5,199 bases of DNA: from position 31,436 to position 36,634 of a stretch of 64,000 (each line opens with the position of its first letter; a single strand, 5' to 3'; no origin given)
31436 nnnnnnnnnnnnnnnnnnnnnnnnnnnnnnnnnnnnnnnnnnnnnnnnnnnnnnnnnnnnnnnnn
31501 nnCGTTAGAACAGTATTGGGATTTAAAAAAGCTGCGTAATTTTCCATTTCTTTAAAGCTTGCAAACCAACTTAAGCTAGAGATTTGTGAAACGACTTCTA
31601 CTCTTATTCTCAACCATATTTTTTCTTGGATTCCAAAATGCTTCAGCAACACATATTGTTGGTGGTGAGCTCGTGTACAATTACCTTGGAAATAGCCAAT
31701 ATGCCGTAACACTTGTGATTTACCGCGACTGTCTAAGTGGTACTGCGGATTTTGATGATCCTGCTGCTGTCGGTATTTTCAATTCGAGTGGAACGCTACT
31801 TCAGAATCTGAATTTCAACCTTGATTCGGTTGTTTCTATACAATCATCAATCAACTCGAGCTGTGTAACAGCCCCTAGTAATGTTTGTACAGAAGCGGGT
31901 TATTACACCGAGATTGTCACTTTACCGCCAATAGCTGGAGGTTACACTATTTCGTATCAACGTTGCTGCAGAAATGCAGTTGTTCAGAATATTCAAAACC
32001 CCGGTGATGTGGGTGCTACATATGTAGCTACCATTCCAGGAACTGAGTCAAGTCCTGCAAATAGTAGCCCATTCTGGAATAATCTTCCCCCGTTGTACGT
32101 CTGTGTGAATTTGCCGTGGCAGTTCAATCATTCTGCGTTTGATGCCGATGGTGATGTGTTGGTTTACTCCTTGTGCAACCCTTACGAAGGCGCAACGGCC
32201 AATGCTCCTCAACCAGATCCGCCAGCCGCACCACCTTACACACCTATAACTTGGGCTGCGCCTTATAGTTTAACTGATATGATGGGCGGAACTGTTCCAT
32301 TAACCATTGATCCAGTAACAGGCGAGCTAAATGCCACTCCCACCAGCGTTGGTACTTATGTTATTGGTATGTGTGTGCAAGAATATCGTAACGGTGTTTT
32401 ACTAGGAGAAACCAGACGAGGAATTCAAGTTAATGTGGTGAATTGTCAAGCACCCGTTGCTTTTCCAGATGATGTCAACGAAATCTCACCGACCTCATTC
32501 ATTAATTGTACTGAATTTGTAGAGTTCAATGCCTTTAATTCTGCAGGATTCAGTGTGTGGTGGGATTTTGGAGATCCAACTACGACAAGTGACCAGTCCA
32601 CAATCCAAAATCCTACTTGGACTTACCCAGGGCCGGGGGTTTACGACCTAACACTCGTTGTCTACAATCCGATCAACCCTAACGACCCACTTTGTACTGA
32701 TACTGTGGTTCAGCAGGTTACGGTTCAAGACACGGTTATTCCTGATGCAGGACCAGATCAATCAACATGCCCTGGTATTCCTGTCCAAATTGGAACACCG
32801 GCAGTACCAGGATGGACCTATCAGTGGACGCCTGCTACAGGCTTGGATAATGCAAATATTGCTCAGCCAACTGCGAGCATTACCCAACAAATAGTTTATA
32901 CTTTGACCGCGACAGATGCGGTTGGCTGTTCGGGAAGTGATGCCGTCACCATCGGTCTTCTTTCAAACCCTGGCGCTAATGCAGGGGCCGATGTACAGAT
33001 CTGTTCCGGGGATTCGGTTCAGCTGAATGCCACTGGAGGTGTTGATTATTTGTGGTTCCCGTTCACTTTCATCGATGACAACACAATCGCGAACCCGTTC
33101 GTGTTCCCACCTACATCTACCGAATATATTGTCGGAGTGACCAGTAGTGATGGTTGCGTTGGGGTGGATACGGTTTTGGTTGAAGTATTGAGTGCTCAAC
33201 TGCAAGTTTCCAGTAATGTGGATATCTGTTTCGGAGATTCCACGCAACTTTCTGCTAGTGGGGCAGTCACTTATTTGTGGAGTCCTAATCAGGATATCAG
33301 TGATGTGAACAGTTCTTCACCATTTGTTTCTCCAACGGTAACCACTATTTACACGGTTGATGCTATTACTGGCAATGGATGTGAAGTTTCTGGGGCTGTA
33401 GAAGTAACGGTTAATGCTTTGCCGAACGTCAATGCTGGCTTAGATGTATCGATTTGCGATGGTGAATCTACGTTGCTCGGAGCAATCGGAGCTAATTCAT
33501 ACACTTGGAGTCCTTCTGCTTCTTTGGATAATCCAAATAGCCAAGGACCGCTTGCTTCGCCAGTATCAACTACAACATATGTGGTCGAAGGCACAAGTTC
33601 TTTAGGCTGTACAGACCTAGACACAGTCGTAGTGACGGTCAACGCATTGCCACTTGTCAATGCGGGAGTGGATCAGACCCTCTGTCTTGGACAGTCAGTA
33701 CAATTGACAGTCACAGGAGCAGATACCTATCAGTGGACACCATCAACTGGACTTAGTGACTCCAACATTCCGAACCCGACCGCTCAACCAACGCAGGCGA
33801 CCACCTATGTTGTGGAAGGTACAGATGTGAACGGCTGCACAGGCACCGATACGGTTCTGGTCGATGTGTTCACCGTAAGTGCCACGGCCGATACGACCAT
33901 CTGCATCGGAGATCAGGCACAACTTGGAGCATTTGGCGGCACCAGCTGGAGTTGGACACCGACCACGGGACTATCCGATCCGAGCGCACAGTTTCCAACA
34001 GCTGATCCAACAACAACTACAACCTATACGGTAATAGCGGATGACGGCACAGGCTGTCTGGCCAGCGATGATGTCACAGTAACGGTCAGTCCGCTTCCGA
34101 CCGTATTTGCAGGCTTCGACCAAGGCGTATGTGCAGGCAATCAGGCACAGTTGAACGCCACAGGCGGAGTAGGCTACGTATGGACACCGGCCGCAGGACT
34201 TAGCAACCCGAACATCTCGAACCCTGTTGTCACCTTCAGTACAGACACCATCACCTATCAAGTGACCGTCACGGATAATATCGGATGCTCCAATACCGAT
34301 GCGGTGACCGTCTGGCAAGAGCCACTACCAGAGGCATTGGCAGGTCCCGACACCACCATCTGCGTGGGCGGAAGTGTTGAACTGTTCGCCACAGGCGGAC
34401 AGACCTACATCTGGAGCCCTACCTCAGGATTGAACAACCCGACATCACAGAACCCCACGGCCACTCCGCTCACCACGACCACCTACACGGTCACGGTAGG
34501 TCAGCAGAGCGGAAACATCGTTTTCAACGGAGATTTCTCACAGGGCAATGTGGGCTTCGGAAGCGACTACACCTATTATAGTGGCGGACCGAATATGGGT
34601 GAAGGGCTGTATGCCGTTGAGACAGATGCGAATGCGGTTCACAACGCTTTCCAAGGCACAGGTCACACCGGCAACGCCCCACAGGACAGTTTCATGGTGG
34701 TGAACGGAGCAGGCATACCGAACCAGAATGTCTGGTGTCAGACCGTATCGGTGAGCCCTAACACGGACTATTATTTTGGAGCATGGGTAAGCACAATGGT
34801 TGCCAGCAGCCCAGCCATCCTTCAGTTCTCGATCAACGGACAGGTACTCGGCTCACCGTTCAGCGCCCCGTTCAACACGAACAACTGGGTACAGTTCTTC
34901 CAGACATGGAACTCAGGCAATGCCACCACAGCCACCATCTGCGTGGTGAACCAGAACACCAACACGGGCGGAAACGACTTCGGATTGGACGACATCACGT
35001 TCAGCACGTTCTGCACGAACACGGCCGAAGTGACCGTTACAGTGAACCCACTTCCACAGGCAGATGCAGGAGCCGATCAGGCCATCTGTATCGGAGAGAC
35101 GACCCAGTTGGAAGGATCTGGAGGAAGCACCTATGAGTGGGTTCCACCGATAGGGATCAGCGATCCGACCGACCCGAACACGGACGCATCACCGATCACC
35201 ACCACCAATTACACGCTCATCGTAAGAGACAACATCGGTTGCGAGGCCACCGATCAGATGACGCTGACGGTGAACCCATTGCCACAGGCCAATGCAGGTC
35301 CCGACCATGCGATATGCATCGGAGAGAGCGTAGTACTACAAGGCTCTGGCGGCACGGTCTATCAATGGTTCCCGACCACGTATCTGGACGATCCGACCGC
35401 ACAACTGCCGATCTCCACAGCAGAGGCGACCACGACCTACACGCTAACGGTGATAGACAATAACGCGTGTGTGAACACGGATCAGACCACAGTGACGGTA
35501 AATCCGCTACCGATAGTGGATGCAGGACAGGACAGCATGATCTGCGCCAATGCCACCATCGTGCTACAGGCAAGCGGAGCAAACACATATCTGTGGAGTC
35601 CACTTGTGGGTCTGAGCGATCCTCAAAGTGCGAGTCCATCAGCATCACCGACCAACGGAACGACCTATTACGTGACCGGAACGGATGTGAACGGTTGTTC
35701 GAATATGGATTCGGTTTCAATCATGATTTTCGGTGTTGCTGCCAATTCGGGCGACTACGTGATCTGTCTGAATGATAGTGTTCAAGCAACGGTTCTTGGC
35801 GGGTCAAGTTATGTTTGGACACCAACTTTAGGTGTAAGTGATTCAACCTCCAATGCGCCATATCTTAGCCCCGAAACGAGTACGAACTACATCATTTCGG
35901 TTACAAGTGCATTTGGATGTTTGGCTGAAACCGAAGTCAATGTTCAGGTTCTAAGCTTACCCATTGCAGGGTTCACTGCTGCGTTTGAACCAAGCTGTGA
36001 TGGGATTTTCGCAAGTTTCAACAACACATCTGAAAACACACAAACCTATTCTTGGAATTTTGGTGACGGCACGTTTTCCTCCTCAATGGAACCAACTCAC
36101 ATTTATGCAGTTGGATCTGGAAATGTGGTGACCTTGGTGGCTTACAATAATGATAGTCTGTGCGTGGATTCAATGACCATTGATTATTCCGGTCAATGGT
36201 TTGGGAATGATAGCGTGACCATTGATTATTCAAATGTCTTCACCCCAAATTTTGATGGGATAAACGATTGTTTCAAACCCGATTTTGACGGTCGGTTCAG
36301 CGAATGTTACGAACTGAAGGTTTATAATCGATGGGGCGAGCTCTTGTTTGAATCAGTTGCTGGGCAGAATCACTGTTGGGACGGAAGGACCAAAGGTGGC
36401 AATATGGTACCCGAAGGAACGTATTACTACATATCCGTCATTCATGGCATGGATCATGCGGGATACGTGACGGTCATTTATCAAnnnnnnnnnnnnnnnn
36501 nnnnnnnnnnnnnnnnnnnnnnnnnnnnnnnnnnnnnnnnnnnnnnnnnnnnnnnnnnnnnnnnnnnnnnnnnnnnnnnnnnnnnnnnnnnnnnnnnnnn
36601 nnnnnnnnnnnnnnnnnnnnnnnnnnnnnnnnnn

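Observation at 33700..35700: A roughly 2-kb block of anomalous GC and codon usage inside the 1633-aa adhesin gene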

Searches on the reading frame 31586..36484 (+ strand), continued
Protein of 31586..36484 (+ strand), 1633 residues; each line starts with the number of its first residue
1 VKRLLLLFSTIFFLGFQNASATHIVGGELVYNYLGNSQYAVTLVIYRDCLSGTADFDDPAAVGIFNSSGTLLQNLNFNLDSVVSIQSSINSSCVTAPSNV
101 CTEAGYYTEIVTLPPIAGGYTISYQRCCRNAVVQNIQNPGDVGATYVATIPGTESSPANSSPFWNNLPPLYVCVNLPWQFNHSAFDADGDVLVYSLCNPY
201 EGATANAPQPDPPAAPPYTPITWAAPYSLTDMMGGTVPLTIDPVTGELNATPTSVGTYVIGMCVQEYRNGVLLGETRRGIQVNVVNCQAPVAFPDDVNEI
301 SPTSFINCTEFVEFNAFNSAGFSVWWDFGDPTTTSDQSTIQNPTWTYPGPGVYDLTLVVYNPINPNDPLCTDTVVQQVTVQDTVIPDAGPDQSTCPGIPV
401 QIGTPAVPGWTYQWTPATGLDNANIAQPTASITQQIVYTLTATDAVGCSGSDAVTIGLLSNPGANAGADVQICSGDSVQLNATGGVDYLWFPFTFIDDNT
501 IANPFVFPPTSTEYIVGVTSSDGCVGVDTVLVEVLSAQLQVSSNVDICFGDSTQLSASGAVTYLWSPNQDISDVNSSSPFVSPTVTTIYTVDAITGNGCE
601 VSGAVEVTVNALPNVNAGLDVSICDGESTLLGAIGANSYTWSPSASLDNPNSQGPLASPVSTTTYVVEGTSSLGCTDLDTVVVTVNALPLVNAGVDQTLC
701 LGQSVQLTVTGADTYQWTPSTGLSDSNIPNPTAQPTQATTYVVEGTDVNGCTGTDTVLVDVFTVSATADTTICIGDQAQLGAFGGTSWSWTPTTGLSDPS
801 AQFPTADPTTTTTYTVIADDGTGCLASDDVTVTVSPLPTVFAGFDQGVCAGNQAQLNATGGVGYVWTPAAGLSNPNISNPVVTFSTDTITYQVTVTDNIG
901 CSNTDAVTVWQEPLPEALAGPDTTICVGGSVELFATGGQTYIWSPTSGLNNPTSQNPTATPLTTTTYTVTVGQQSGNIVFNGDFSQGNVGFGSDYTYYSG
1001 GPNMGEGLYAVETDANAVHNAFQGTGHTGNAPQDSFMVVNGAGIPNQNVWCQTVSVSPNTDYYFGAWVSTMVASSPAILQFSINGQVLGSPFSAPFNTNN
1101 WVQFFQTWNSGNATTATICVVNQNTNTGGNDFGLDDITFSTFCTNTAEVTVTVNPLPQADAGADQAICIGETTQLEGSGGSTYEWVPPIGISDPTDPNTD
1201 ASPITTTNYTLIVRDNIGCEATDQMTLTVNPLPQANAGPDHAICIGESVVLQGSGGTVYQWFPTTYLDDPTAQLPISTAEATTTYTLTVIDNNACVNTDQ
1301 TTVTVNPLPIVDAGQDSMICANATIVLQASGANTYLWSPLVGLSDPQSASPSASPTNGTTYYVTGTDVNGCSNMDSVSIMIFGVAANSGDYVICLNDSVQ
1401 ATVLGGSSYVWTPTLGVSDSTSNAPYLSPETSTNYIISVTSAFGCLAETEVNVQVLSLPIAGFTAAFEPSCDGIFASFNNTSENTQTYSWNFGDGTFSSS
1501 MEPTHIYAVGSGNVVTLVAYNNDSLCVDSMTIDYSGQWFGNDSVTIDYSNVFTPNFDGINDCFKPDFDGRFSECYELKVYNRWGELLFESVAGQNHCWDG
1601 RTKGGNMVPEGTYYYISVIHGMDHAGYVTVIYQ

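Call 31: find_encoding_contigs(protein=P0005, flank=6000, max_places=1)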
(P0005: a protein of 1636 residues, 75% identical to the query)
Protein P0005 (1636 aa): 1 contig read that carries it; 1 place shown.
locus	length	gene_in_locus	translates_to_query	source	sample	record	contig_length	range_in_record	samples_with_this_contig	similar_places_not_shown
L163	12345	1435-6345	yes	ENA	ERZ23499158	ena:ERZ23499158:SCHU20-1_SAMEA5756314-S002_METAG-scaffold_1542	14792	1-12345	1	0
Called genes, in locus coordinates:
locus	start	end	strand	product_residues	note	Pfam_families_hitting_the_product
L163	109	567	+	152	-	PF07661:MORN_2 (faint)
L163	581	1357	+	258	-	-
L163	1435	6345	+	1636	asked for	PF22352:K319L-like_PKD (faint), PF18911:PKD_4 (faint), PF19081:Ig_7 (faint), PF13585:CHU_C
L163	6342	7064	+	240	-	PF02557:VanY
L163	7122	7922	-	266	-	PF18962:Por_Secre_tail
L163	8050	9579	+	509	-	PF00117:GATase, PF07722:Peptidase_C26 (weak), PF02540:NAD_synthase, PF03054:tRNA_Me_trans (faint), PF00958:GMP_synt_C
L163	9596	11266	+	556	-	PF01476:LysM (weak), PF13458:Peripla_BP_6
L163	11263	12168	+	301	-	PF01218:Coprogen_oxidas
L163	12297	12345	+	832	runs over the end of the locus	?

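Call 32: find_encoding_contigs(protein=P0007, flank=6000, max_places=1)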
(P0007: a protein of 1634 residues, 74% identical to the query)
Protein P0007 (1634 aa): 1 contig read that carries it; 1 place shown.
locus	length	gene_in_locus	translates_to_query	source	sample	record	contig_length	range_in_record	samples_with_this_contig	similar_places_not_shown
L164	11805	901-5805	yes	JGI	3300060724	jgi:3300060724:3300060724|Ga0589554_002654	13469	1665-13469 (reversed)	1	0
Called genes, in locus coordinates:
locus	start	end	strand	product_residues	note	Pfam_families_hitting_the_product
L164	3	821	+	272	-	?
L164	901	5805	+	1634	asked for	PF00801:PKD (faint), PF22352:K319L-like_PKD (faint), PF18911:PKD_4 (faint), PF19081:Ig_7 (faint), PF13585:CHU_C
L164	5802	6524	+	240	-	PF02557:VanY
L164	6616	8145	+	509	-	PF00117:GATase, PF07722:Peptidase_C26 (weak), PF02540:NAD_synthase, PF03054:tRNA_Me_trans (faint), PF00958:GMP_synt_C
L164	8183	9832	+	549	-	PF01476:LysM (weak), PF13458:Peripla_BP_6 (weak)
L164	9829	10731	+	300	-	PF01218:Coprogen_oxidas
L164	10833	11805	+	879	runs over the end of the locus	?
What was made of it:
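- The same fused architecture, with VanY directly downstream, is seen in two other independent assemblies, L163 and L164 (calls 31, 32).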

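Call 33: find_encoding_contigs(protein=P0012, flank=6000, max_places=1)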
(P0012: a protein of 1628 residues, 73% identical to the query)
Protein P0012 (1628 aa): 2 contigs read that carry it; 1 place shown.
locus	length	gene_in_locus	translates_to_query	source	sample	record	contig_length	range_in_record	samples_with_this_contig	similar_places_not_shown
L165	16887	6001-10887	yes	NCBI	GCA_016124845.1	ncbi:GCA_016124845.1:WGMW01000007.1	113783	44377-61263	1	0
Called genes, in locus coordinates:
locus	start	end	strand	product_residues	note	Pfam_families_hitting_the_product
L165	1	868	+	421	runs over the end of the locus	PF13188:PAS_8 (faint), PF00989:PAS, PF13426:PAS_9, PF08448:PAS_4, PF08447:PAS_3, PF07228:SpoIIE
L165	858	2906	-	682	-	PF07715:Plug, PF00593:TonB_dep_Rec_b-barrel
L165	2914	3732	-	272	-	PF13115:YtkA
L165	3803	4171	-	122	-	-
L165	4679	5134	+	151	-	-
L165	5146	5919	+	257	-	-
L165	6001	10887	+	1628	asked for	PF18911:PKD_4 (faint), PF22352:K319L-like_PKD (faint), PF19081:Ig_7 (faint), PF13585:CHU_C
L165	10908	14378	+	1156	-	PF25778:DUF7948, PF18911:PKD_4 (faint), PF13585:CHU_C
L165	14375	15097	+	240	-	PF02557:VanY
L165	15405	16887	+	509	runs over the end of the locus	PF00117:GATase, PF07722:Peptidase_C26 (weak), PF02540:NAD_synthase, PF03054:tRNA_Me_trans (faint), PF00958:GMP_synt_C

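Call 34: find_encoding_contigs(protein=P0002, flank=6000, max_places=1)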
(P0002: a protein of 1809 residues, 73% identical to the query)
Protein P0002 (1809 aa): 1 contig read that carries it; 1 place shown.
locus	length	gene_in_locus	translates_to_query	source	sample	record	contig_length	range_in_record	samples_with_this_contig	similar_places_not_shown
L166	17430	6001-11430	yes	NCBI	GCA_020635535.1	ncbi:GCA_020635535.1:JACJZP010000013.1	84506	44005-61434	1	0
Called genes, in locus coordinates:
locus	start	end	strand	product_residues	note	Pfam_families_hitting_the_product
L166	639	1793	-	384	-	PF13481:AAA_25 (weak)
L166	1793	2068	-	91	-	PF12728:HTH_17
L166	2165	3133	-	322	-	-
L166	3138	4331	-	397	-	PF17293:Arm-DNA-bind_5, PF13102:Phage_int_SAM_5, PF00589:Phage_integrase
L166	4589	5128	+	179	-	PF07661:MORN_2 (faint)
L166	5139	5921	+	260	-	-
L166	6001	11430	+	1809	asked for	PF18911:PKD_4 (faint), PF00801:PKD (weak), PF22352:K319L-like_PKD (faint), PF19081:Ig_7 (faint), PF13585:CHU_C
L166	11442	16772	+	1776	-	PF25778:DUF7948, PF00801:PKD (faint), PF18911:PKD_4 (faint), PF22352:K319L-like_PKD (faint), PF19081:Ig_7 (faint), PF13585:CHU_C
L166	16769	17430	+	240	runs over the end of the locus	PF02557:VanY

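Call 42: find_encoding_contigs(protein=P0013, flank=6000, max_places=1)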
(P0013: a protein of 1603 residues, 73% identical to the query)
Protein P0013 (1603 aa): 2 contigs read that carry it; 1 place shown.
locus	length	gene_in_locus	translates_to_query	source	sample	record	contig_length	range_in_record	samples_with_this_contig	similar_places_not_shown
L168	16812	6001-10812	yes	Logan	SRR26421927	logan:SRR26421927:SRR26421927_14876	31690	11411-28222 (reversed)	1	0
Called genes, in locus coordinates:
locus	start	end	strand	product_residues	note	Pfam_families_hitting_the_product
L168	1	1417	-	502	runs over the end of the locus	-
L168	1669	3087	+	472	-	PF26696:PTL_trimer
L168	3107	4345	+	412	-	PF03150:CCP_MauG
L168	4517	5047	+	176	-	PF07661:MORN_2 (faint)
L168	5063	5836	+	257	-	-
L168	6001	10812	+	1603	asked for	PF22352:K319L-like_PKD (faint), PF18911:PKD_4 (faint), PF19081:Ig_7 (faint), PF13585:CHU_C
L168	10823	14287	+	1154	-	PF25778:DUF7948, PF00801:PKD (weak), PF18911:PKD_4, PF13585:CHU_C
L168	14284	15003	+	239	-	PF02557:VanY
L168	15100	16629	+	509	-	PF00117:GATase, PF07722:Peptidase_C26 (weak), PF02540:NAD_synthase, PF03054:tRNA_Me_trans (faint), PF00958:GMP_synt_C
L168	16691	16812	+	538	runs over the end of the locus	PF01476:LysM, PF13458:Peripla_BP_6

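Call 43: list_cluster_members(proteins=[P0001])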
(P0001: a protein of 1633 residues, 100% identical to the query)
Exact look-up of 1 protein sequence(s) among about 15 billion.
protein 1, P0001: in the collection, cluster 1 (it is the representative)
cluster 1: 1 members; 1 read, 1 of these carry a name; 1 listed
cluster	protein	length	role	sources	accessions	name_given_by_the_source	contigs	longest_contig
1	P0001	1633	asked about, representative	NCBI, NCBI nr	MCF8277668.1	MAG: gliding motility-associated C-terminal domain-containing protein [Flavobacteriales ... | gliding motility-associated C-terminal domain-containing protein [Flavobacteriales ...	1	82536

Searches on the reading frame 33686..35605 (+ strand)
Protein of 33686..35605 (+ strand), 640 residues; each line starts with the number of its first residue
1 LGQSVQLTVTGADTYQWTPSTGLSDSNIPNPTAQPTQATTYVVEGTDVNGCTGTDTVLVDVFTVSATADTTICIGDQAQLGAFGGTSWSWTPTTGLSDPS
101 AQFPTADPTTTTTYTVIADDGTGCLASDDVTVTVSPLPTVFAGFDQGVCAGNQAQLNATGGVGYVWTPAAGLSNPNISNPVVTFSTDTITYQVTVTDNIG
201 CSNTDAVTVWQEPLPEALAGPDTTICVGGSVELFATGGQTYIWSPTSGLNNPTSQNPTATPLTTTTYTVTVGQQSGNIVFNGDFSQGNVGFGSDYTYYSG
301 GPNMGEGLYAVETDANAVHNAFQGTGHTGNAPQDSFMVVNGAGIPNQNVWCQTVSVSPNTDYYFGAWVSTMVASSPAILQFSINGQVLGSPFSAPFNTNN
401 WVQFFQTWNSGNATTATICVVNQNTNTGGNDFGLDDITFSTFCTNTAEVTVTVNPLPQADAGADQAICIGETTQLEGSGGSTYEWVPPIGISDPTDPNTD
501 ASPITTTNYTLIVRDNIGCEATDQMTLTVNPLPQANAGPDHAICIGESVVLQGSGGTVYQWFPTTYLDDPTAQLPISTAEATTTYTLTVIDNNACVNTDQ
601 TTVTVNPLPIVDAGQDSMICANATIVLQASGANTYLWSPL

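Call 27: find_homologous_proteins(query=window:33686-35605:+, max_evalue=1e-20)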
Query window:33686-35605:+ (640 aa): 4379 proteins with E <= 1e-20 among 8000 candidates; the best 120 are listed.
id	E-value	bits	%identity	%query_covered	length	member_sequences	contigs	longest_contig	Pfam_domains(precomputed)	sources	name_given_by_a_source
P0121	0.0e+0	1121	75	97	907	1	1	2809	PF13585.13,PF19081.7,PF18911.7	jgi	jgi:gliding motility-associated-like protein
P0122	3.7e-294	995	79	79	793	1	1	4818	PF22352.3,PF13585.13,PF19081.7,PF18911.7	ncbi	-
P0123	2.0e-289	980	75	85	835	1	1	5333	PF13585.13,PF19081.7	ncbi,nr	ncbi:MAG: gliding motility-associated C-terminal domain-containing protein, partial [Flavobacteriale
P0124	2.0e-286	970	45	42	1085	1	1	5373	PF22352.3,PF13585.13,PF26689.1,PF19081.7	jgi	jgi:gliding motility-associated-like protein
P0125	2.0e-275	933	71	85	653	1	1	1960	PF26689.1,PF19081.7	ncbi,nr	ncbi:MAG: hypothetical protein QF371_05660, partial [Flavobacteriales bacterium]|nr:hypothetical pro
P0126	6.9e-273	925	48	43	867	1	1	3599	PF13585.13,PF26689.1,PF19081.7,PF18911.7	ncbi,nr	ncbi:MAG: gliding motility-associated C-terminal domain-containing protein, partial [Flavobacteriale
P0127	4.1e-265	899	51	57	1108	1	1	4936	PF13585.13,PF19081.7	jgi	jgi:gliding motility-associated-like protein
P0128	4.4e-264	896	42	38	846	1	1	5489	PF16611.11,PF13573.13,PF26689.1,PF26696.1,PF19081.7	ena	-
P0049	1.2e-263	895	74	65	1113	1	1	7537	PF22352.3,PF19081.7,PF18911.7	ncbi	ncbi:MAG: hypothetical protein RL266_878, partial [Bacteroidota bacterium]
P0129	9.4e-260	882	58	99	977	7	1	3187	PF22352.3,PF13585.13,PF19081.7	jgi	jgi:gliding motility-associated-like protein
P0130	2.6e-257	874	46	41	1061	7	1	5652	PF22352.3,PF23304.2,PF19081.7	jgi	-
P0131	1.8e-251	854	47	41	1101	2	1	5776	PF22352.3,PF00801.27,PF13585.13,PF17963.8,PF26689.1,PF19081.7,PF18911.7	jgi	-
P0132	2.6e-237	808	44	43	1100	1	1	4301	PF22352.3,PF00801.27,PF13585.13,PF26689.1,PF05345.19,PF19081.7,PF18911.7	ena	-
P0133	1.1e-226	772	45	42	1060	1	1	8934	PF22352.3,PF00801.27,PF13585.13,PF19081.7,PF18911.7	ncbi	ncbi:MAG: gliding motility-associated C-terminal domain-containing protein, partial [Bacteroidia bac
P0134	2.0e-220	752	44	43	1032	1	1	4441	PF22352.3,PF00801.27,PF13585.13,PF26689.1,PF19081.7,PF18911.7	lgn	-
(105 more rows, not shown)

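Call 41: find_encoding_contigs(protein=P0122, flank=6000, max_places=1)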
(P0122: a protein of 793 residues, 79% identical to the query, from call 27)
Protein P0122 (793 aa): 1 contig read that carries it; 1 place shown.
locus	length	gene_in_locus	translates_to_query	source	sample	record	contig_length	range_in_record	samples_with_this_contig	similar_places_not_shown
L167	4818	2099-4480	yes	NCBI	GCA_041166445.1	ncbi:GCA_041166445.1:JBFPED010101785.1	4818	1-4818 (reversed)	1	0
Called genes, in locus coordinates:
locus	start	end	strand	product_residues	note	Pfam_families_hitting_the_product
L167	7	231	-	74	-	-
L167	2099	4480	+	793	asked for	PF18911:PKD_4 (faint), PF19081:Ig_7 (faint), PF22352:K319L-like_PKD (faint), PF13585:CHU_C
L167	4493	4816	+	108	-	?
